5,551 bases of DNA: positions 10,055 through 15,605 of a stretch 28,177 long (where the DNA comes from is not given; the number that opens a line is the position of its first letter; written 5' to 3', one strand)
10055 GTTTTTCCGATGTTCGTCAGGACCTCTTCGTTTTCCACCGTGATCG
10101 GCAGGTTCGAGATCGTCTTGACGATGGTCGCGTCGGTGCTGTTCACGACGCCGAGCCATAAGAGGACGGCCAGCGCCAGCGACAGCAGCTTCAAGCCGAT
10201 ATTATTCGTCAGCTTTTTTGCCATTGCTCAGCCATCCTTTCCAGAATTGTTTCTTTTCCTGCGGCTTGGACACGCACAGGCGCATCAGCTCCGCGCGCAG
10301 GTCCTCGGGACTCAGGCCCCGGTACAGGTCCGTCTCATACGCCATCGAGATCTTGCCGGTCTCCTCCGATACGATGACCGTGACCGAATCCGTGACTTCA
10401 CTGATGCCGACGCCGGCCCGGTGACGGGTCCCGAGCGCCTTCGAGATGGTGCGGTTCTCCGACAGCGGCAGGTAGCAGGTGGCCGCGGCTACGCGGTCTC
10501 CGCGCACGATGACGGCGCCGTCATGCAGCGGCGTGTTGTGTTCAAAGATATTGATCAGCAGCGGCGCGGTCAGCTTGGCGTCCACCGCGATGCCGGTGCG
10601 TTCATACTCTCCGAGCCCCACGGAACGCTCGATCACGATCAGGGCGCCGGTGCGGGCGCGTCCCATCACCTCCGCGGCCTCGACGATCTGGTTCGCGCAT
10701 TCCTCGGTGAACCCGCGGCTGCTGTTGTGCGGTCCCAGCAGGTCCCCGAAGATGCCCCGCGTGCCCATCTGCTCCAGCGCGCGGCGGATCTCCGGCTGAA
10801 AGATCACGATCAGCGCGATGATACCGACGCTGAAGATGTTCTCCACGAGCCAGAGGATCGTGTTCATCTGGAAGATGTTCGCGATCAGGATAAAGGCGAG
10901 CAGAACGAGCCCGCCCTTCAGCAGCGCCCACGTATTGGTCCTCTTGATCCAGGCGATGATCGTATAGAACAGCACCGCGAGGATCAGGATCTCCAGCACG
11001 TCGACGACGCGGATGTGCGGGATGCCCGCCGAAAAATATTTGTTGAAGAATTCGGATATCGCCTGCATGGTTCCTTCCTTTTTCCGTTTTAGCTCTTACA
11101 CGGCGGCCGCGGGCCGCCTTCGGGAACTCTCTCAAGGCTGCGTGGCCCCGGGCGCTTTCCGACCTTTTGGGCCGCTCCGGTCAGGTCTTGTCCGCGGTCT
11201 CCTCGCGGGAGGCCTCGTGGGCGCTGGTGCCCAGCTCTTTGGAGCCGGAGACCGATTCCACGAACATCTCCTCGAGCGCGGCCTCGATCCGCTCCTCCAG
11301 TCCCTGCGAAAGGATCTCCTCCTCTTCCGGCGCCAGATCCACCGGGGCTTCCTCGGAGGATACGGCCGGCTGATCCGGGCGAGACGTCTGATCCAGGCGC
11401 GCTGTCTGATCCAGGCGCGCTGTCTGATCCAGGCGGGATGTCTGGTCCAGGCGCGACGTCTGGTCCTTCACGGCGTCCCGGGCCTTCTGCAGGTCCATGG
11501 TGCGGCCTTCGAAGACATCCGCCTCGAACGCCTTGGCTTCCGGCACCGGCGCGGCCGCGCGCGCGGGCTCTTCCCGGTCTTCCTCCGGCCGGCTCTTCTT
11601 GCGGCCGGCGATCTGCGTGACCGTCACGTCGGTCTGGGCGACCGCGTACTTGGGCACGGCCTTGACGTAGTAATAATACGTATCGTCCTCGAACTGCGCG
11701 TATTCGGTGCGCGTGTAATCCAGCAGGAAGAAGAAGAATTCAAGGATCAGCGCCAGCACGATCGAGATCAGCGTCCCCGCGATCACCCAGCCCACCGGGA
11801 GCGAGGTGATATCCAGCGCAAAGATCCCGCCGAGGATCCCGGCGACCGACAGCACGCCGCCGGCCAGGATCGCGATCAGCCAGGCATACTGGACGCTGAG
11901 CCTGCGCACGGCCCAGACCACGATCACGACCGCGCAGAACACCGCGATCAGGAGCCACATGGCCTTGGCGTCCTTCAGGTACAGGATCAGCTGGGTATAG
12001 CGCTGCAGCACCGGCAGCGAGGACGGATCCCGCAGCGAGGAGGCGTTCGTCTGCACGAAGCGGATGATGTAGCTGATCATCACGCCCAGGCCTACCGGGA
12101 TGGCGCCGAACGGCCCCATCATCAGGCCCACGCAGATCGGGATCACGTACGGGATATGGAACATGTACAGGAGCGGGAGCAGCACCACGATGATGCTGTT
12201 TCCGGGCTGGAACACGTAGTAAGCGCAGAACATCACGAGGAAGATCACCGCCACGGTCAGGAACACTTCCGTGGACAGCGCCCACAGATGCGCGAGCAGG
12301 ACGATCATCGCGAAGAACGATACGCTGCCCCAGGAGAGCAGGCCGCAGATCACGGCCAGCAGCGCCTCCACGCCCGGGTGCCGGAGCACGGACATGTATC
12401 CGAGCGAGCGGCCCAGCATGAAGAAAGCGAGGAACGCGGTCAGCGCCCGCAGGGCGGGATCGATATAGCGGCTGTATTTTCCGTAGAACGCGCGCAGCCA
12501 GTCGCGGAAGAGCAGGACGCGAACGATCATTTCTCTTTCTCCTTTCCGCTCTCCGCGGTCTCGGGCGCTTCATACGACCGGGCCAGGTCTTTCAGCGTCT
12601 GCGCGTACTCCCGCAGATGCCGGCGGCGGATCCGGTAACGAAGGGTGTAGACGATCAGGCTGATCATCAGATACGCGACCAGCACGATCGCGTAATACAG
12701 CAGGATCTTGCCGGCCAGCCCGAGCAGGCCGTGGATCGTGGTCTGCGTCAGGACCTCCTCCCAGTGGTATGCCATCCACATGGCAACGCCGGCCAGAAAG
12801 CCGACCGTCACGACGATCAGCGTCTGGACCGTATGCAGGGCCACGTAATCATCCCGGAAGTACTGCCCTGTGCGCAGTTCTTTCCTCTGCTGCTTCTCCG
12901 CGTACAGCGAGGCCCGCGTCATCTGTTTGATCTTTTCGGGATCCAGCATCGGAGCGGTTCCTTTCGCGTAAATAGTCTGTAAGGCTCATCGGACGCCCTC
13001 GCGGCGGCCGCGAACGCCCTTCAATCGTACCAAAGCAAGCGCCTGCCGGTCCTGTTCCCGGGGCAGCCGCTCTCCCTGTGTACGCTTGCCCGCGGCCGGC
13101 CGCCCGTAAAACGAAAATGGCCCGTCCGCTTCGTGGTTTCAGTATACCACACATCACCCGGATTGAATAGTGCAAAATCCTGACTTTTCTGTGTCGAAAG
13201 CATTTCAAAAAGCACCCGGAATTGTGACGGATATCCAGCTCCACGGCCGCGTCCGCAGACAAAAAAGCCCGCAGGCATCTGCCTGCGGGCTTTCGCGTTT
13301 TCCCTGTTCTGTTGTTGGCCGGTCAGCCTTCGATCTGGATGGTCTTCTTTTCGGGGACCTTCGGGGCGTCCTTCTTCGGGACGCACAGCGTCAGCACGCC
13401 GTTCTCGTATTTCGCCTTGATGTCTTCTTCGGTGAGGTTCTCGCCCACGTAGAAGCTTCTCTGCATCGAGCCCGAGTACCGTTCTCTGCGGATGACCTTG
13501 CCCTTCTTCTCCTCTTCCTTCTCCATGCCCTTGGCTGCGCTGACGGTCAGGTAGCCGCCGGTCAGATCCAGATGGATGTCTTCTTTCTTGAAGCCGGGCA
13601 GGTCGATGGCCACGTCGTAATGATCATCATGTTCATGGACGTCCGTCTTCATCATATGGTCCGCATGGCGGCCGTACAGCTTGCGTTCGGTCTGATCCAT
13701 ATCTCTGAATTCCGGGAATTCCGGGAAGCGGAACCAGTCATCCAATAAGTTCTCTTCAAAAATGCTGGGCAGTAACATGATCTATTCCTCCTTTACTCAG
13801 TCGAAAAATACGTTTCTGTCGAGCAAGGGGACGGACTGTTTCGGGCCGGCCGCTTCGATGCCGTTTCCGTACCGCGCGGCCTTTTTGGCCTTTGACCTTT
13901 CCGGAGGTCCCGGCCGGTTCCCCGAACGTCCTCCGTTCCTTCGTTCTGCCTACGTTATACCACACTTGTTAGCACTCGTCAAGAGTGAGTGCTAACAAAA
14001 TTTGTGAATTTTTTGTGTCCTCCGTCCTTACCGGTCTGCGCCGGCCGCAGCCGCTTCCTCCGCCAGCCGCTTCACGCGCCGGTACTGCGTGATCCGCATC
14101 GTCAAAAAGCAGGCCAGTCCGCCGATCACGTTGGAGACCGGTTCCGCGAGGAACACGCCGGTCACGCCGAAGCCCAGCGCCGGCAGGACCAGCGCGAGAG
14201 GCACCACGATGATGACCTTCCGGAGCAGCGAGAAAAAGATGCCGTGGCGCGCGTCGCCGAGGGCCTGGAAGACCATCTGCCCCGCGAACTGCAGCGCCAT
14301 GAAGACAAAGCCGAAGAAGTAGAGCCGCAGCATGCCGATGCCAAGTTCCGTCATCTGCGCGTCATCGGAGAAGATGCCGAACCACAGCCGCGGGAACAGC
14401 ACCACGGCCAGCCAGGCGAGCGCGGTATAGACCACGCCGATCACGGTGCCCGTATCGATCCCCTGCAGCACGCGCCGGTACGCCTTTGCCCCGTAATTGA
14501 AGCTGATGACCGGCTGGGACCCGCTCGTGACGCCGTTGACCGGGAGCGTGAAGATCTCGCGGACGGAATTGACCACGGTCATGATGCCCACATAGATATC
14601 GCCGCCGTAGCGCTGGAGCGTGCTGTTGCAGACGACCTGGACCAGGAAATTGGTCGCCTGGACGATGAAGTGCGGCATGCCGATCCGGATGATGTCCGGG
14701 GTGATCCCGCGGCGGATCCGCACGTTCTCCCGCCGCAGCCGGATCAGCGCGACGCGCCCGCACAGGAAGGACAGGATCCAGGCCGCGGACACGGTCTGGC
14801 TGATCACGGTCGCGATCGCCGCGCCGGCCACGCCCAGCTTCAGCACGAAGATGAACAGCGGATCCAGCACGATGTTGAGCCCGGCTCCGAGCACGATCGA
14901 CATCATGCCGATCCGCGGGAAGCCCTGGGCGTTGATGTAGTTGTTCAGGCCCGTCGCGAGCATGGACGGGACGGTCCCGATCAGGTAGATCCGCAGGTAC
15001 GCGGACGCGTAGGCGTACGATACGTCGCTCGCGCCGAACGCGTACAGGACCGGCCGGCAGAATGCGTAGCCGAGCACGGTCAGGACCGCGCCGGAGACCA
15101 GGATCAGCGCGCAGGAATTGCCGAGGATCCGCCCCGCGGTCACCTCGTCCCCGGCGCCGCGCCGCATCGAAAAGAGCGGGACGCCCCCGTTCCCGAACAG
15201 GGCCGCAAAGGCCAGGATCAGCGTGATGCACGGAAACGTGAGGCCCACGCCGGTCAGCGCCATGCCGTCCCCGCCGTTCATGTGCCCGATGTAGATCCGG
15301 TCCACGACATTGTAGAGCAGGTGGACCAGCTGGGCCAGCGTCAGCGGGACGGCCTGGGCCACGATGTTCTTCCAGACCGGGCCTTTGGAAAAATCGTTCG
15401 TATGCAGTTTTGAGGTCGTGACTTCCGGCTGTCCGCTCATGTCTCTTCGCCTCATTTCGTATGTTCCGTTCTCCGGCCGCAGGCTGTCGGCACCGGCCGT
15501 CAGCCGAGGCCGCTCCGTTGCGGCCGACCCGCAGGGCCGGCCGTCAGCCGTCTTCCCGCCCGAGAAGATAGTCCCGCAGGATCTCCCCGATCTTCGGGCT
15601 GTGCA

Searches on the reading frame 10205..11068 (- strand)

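Call 15: search_protein_families(library=pfam, proteins=[window:10205-11068:-], max_evalue=0.001)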
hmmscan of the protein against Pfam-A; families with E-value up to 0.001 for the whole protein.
window:10205-11068:- (288 aa): 2 families
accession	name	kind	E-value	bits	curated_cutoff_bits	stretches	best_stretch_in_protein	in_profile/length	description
PF02457.21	DAC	-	1.2e-42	144.7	27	1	130-246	2-117/119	DisA bacterial checkpoint controller nucleotide-binding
PF19293.4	CdaA_N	-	1.5e-11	44.8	23.8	1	18-94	4-81/81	CdaA N-terminal transmembrane domain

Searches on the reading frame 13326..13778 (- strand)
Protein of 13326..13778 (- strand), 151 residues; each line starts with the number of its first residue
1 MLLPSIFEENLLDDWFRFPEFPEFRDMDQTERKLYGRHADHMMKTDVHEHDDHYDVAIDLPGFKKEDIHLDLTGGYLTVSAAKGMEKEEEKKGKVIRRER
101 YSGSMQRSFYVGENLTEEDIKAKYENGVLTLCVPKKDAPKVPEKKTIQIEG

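Call 15: search_protein_families(library=pfam, proteins=[window:13326-13778:-], max_evalue=0.001)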
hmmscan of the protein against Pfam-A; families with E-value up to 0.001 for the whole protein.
window:13326-13778:- (151 aa): 2 families
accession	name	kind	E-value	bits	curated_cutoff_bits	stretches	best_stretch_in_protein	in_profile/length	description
PF00011.27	HSP20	-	2.5e-24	85.8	20.8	1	46-150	1-102/102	Hsp20/alpha crystallin family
PF17886.7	ArsA_HSP20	-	3e-07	30.3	22.5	1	51-130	1-60/63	HSP20-like domain found in ArsA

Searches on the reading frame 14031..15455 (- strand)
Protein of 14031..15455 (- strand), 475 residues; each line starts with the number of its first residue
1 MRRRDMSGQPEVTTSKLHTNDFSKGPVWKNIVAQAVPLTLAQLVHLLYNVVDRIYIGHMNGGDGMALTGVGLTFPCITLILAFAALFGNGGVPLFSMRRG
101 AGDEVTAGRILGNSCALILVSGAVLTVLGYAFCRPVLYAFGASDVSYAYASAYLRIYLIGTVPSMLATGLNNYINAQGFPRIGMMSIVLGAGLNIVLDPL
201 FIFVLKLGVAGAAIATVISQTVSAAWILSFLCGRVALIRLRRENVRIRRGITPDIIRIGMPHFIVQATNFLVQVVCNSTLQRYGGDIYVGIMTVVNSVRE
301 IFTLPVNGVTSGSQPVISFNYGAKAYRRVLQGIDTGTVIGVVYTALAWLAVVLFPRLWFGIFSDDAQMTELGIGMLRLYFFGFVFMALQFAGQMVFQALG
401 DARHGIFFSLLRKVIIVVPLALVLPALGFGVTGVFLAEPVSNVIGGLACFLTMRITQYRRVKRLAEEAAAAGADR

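Call 4: search_protein_families(library=pfam, proteins=[window:14031-15455:-], max_evalue=0.01)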
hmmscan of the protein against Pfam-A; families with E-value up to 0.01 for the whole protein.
window:14031-15455:- (475 aa): 2 families
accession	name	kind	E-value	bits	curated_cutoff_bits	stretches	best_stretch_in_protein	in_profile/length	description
PF01554.23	MatE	-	6.7e-40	136.8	24.9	2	261-421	1-159/161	MatE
PF01943.22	Polysacc_synt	-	0.0019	18.1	28.2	0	80-318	44-271/274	Polysaccharide biosynthesis protein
